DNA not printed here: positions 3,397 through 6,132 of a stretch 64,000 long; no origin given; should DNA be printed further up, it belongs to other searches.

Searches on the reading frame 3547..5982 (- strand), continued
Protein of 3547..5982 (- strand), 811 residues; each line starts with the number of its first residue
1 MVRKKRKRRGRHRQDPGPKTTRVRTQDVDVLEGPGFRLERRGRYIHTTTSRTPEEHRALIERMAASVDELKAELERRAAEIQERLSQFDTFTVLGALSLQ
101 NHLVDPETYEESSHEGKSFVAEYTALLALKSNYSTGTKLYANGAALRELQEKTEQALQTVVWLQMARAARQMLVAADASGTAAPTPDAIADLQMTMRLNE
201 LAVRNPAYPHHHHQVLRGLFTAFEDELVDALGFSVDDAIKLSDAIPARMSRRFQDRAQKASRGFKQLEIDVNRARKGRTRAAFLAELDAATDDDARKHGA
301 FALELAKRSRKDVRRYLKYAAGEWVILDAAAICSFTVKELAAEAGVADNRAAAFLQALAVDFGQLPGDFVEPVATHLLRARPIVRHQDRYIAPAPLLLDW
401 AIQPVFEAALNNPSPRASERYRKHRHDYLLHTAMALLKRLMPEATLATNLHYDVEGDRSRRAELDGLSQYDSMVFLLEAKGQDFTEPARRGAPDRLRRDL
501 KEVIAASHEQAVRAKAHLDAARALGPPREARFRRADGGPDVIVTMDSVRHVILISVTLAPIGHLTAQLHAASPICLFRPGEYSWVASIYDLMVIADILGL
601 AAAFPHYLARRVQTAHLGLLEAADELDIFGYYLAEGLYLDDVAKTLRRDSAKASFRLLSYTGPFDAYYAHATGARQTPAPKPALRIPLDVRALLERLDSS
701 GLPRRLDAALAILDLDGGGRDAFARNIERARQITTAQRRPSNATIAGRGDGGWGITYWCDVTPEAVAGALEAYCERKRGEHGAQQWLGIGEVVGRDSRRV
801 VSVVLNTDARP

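Call 61: list_cluster_members(proteins=[P0008, P0017, P0042, P0044, P0047, P0054, P0066, P0092, P0114, P0147])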
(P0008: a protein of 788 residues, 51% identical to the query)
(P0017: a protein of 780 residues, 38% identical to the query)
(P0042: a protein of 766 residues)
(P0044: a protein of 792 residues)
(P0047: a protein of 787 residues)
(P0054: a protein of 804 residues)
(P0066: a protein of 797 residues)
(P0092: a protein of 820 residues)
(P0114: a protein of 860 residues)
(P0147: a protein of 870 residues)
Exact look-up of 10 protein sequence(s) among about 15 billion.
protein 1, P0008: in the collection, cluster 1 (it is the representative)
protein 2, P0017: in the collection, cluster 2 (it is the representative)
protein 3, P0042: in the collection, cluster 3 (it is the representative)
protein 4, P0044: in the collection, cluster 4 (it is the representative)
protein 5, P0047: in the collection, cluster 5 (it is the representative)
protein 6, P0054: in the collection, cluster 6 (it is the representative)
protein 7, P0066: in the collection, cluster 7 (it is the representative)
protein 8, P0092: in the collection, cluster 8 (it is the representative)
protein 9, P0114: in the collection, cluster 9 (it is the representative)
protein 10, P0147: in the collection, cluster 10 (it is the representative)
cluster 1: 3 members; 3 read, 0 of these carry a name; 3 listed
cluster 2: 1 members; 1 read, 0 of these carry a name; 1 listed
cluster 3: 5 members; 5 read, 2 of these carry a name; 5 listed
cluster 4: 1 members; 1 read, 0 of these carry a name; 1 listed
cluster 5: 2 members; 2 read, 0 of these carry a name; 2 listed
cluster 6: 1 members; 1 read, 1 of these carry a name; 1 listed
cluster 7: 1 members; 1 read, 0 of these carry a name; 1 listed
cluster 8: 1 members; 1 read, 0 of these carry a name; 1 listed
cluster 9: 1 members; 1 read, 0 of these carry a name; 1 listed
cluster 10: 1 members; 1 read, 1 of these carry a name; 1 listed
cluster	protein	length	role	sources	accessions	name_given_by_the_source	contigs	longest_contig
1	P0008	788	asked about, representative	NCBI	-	-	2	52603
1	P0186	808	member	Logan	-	-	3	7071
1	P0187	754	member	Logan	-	-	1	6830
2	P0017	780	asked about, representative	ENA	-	-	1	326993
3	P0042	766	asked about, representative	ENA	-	-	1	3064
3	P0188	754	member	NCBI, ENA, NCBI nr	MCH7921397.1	MAG: hypothetical protein IH975_00005 [Nitrospinae bacterium] | hypothetical protein [Nitrospinota bacterium]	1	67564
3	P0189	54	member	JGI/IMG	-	hypothetical protein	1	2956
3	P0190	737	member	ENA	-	-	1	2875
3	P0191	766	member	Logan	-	-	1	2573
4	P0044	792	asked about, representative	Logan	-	-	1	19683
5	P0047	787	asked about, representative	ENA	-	-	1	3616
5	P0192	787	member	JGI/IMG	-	-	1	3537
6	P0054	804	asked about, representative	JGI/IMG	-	hypothetical protein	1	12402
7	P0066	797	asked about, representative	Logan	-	-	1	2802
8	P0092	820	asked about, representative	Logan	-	-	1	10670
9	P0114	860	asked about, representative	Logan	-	-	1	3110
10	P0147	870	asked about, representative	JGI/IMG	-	hypothetical protein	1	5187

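Call 62: fold_search(model_id=the predicted structure, library=viral)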
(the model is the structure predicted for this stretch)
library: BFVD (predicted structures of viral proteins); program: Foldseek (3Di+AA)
matches with E <= 10: 248; with E <= 0.001: 0
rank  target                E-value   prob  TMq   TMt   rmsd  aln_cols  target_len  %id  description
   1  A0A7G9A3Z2            2.8e-02  0.82  0.12  0.27  18.3       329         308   10  Uncharacterized protein [Bacteriophage sp.]
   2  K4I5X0                3.4e-02  0.72  0.11  0.33  17.0       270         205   11  Uncharacterized protein [Salmonella phage STML-198]
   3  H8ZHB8                1.0e-01  0.77  0.08  0.19  16.2       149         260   16  VP3 (Fragment) [Middle Point orbivirus]
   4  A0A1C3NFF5            1.1e-01  0.30  0.07  0.17  17.8       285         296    9  (no name in the UniProt tables at hand)
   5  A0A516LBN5            1.3e-01  0.92  0.10  0.30   6.4       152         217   10  (no name in the UniProt tables at hand)
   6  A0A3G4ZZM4            2.0e-01  0.30  0.08  0.18  20.2       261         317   10  Uncharacterized protein [Edafosvirus sp.]
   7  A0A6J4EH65            2.3e-01  0.35  0.10  0.29  14.4       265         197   11  (no name in the UniProt tables at hand)
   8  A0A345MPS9            2.5e-01  1.00  0.08  0.37   2.9        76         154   10  (no name in the UniProt tables at hand)
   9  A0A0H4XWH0            2.6e-01  0.92  0.07  0.16   5.2        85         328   13  glycylpeptide N-tetradecanoyltransferase [Salmon gill poxvirus]
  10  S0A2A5                2.8e-01  0.44  0.10  0.16  10.0       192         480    7  PD-(D/E)XK nuclease superfamily protein [Cellulophaga phage phi14:2]
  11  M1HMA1                2.8e-01  0.20  0.10  0.20  25.8       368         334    8  (no name in the UniProt tables at hand)
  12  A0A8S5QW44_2          2.9e-01  0.09  0.07  0.07  25.0       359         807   15  Tail tape measure [Siphoviridae sp. ctzSN25]
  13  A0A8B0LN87            3.0e-01  0.84  0.10  0.41   6.3       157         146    6  Uncharacterized protein [uncultured archaeal virus]
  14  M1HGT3                3.3e-01  0.60  0.08  0.14   8.5       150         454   13  (no name in the UniProt tables at hand)
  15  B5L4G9                3.3e-01  0.18  0.07  0.16  20.5       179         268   12  Outer capsid protein VP2 (Fragment) [African horse sickness virus 3]
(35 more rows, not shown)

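Call 64: search_dna_similar(query=window:3547-5982:-, collection=plasmids, mode=protein, max_rows=15)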
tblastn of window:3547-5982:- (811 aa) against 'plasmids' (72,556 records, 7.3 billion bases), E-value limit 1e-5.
Records with a match: 20; places in all: 21; records where one place covers at least 80% of the query: 0.
Best place of each record, by identity: <60% 20.
By first word of the organism name: Streptomyces 7; Rhodococcus 2; Mycolicibacterium 2; Photobacterium 2; Gordonia 1; Salimicrobium 1; Arthrobacter 1; Halobaculum 1; Halomontanus 1; Rhizobium 1; and 1 more.
By predicted mobility (MOB-suite, as given by PLSDB): non-mobilizable 15; mobilizable 5.
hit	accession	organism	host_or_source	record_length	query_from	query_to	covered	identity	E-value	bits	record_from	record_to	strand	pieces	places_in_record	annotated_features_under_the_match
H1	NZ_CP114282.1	Streptomyces aurantiacus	cell culture,Gobi habitat soil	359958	115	699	72%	24.6%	3e-25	120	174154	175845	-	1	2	preprotein translocase subunit SecA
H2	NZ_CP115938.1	Streptomyces goshikiensis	microorganism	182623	115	699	72%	24.2%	6e-20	103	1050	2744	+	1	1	preprotein translocase subunit SecA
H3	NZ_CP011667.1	Streptomyces sp. Mg1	-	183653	115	699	72%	24.2%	6e-20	103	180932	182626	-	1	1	hypothetical protein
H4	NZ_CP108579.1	Streptomyces goshikiensis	-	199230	115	699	72%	24.2%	6e-20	103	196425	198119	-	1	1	preprotein translocase subunit SecA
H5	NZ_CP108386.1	Streptomyces sp. NBC_01324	-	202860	115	699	72%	23.4%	4e-21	107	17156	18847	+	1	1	preprotein translocase subunit SecA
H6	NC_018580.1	Gordonia sp. KTR9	-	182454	187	702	64%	24.5%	1e-21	108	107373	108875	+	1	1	hypothetical protein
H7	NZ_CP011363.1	Salimicrobium jeotgali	-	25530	195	752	69%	22.3%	2e-16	92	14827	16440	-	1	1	hypothetical protein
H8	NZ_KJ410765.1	Arthrobacter sp. 68b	-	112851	333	785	56%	25.4%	7e-18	97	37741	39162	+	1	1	hypothetical protein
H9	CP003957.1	Rhodococcus opacus PD630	-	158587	200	649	55%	23.9%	3e-13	82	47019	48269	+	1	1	hypothetical protein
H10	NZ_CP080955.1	Rhodococcus opacus PD630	cell culture,environmental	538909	200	649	55%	23.9%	3e-13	82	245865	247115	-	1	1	hypothetical protein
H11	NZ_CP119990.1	Halobaculum marinum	cell culture,sediment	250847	200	647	55%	23.9%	7e-17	94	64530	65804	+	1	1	hypothetical protein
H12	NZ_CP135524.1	Halomontanus rarus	Salt lake,Salt lake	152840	195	636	55%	22.5%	3e-13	82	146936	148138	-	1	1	hypothetical protein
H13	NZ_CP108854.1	Streptomyces sp. NBC_00841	-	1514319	340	700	45%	27.4%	4e-10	71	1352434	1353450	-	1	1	record has no annotation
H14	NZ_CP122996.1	Mycolicibacterium aubagnense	wall sediment of Poderosa mine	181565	331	694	45%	26.6%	9e-15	87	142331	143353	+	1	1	hypothetical protein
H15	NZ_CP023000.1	Rhizobium sp. 11515TR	Cell culture,agricultural soil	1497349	315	643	41%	25.0%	2e-7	63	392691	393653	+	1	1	record has no annotation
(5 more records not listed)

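Call 65: search_dna_similar(query=window:3547-5982:-, collection=phages, mode=protein, max_rows=10)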
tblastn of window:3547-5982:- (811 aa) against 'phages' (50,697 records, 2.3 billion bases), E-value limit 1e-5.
No match.

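Call 66: get_annotated_region(hit=H1, flank=8000)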
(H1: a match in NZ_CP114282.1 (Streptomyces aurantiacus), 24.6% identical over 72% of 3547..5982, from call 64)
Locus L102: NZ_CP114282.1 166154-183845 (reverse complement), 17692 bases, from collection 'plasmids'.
description: Streptomyces aurantiacus strain Qhu-M197 plasmid unnamed, complete sequence
organism: Streptomyces aurantiacus (NCBI taxid 47760)
taxonomy: Bacteria; Actinomycetota; Actinomycetes; Kitasatosporales; Streptomycetaceae; Streptomyces; Streptomyces aurantiacus
host: -; source: cell culture,Gobi habitat soil; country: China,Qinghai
typing (MOB-suite, as given by PLSDB): non-mobilizable
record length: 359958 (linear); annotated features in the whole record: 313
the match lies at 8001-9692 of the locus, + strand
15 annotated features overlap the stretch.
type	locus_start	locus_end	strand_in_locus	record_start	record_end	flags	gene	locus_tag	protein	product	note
CDS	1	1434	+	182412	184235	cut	-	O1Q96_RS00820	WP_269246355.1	transposase family protein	-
CDS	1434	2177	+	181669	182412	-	-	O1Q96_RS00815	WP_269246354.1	ATP-binding protein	-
CDS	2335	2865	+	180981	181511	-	-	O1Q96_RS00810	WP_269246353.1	hypothetical protein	-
CDS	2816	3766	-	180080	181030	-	-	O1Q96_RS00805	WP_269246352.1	hypothetical protein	-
CDS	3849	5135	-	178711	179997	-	-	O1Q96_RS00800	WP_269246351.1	ATP-binding protein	-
CDS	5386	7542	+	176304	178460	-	-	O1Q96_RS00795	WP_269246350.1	P-loop NTPase fold protein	-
CDS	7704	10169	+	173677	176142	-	-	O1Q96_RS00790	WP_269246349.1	preprotein translocase subunit SecA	-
CDS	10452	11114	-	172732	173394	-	-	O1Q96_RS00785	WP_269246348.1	hypothetical protein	-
CDS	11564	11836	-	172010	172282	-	-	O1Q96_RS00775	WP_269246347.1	hypothetical protein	-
CDS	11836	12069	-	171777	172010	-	-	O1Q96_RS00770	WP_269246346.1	hypothetical protein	-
CDS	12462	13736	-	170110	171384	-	-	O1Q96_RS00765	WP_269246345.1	hypothetical protein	-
CDS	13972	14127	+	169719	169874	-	-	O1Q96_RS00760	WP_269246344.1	hypothetical protein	-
CDS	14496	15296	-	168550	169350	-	-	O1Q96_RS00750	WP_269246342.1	pentapeptide repeat-containing protein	-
CDS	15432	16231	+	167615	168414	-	-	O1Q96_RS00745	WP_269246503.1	IS5 family transposase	-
CDS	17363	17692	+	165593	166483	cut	-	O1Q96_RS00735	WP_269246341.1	replication-relaxation family protein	-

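Call 67: get_annotated_region(hit=H6, flank=8000)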
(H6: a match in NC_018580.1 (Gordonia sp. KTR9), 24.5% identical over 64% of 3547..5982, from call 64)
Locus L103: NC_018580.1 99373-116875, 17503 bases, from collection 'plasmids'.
description: Gordonia sp. KTR9 plasmid pGKT2, complete sequence
organism: Gordonia sp. KTR9 (NCBI taxid 337191)
taxonomy: Bacteria; Actinomycetota; Actinomycetes; Mycobacteriales; Gordoniaceae; Gordonia; Gordonia sp. KTR9
host: -; source: -; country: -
typing (MOB-suite, as given by PLSDB): mobilizable; replicon rep_cluster_394; relaxase MOBP
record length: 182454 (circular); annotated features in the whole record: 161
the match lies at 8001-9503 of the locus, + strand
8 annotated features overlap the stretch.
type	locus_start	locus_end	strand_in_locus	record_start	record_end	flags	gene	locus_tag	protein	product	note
CDS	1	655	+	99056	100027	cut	-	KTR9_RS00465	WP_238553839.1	TniB family NTP-binding protein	-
CDS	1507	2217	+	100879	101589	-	-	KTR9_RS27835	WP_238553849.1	hypothetical protein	-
CDS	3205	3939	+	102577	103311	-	-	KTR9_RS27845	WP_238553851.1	hypothetical protein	-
CDS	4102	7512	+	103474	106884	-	-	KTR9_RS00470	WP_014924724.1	helicase-related protein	-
CDS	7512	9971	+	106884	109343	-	-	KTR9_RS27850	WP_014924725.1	hypothetical protein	-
CDS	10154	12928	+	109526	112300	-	-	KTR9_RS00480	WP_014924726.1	DUF1156 domain-containing protein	-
CDS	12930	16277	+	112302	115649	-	-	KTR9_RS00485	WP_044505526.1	DUF499 domain-containing protein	-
CDS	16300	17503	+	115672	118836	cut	-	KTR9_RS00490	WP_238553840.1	hypothetical protein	-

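Call 70: search_protein_families(library=pfam, proteins=[L023:6262-9828:+, L023:12392-15634:+, L023:15637-18954:+, L017:3854-6175:+, L017:6172-7224:+, L017:7246-10002:+, L007:7198-9915:+, L007:12453-13856:+, L007:13862-15226:+, L031:6348-8450:+], max_evalue=0.00001)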
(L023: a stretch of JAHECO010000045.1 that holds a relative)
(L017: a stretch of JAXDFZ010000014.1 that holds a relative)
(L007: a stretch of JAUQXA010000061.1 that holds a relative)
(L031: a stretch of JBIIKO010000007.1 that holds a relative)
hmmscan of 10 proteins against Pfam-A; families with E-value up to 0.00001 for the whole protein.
L023:6262-9828:+ (1188 aa): 5 families
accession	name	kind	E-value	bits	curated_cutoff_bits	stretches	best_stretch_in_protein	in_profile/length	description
PF00271.37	Helicase_C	-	1.1e-23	84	23.5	1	521-636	2-109/110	Helicase conserved C-terminal domain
PF13020.12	NOV_C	-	1e-16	61.2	22.1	1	1058-1149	1-84/91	Protein NO VEIN, C-terminal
PF01381.28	HTH_3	-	3.6e-12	46.6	23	1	17-53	1-37/55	Helix-turn-helix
PF00176.29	SNF2-rel_dom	-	1.6e-09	37.7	24.9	0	141-255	20-140/290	SNF2-related domain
PF13560.12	HTH_31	-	1.4e-06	28.9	27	1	15-53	4-43/64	Helix-turn-helix domain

L023:12392-15634:+ (1080 aa): 1 family
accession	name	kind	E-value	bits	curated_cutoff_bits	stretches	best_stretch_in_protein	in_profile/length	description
PF06634.17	DUF1156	-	7.9e-18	64.8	24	1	11-64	1-55/73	Protein of unknown function (DUF1156)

L023:15637-18954:+ (1105 aa): 1 family
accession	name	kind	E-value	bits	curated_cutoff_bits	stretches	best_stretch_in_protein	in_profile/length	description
PF04465.17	DUF499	-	8.3e-17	60.7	23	1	184-383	71-267/1024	Protein of unknown function (DUF499)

L017:3854-6175:+ (773 aa): 1 family
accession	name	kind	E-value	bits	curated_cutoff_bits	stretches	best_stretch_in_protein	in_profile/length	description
PF09299.17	Mu-transpos_C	-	9.6e-08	32.4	21.7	1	494-552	3-55/61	Mu transposase, C-terminal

L017:6172-7224:+ (350 aa): 2 families
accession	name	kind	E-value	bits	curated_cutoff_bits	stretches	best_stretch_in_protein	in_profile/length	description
PF05621.17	TniB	-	4.1e-29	101.8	22.4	1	28-209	5-182/189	Bacterial TniB protein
PF13401.12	AAA_22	-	1.4e-20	74.4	27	1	60-194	6-130/130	AAA domain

L017:7246-10002:+ (918 aa): 3 families
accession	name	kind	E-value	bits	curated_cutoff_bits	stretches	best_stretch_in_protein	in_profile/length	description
PF06527.16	TniQ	-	6e-16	59.8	27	1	14-143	6-142/142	TniQ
PF12728.13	HTH_17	-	7.3e-16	58.6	27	0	775-828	2-50/51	Helix-turn-helix domain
PF13338.12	AbiEi_4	-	5e-06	27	25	0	763-801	2-39/49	Transcriptional regulator, AbiEi antitoxin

L007:7198-9915:+ (905 aa): 6 families
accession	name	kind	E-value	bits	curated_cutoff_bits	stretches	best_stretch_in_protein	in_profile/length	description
PF08463.15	EcoEI_R_C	-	1.3e-35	123.3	24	1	746-902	2-161/163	EcoEI R protein C-terminal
PF04851.21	ResIII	-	7.7e-34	117.4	22.5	1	180-380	4-163/164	Type III restriction enzyme, res subunit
PF18766.7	SWI2_SNF2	-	9.8e-14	52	26.7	1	189-407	7-187/221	SWI2/SNF2 ATPase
PF00270.35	DEAD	-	2.6e-13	50.5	26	1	182-380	2-161/167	DEAD/DEAH box helicase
PF00271.37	Helicase_C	-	2.5e-08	34.6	23.5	1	483-589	11-108/110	Helicase conserved C-terminal domain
PF04313.20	HSDR_N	-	2.8e-08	34.3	25.1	0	67-140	124-196/198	Type I restriction enzyme R protein N terminus (HSDR_N)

L007:12453-13856:+ (467 aa): 4 families
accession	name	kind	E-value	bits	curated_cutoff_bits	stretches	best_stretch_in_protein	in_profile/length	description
PF02384.22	N6_Mtase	-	2.4e-60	204.9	20.4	1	113-417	3-299/311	N-6 DNA Methylase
PF12161.14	HsdM_N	-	2e-08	35.4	24.5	1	5-40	3-37/135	HsdM N-terminal domain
PF01170.24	UPF0020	-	2.2e-06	27.9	22.3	1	151-303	20-174/197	RMKL-like, methyltransferase domain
PF07669.17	Eco57I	-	5.7e-06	27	25.3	1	240-324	72-164/171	Eco57I restriction-modification methylase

L007:13862-15226:+ (454 aa): 1 family
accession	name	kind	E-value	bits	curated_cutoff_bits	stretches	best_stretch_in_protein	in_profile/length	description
PF01420.25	Methylase_S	-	7e-19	69.1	22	2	251-428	2-161/168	Type I restriction modification DNA specificity domain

L031:6348-8450:+ (700 aa): 2 families
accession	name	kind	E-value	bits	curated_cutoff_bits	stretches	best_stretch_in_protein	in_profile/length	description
PF02384.22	N6_Mtase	-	9e-70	235.9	20.4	1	155-438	3-276/311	N-6 DNA Methylase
PF12161.14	HsdM_N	-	6.7e-17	62.8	24.5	1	13-139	1-129/135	HsdM N-terminal domain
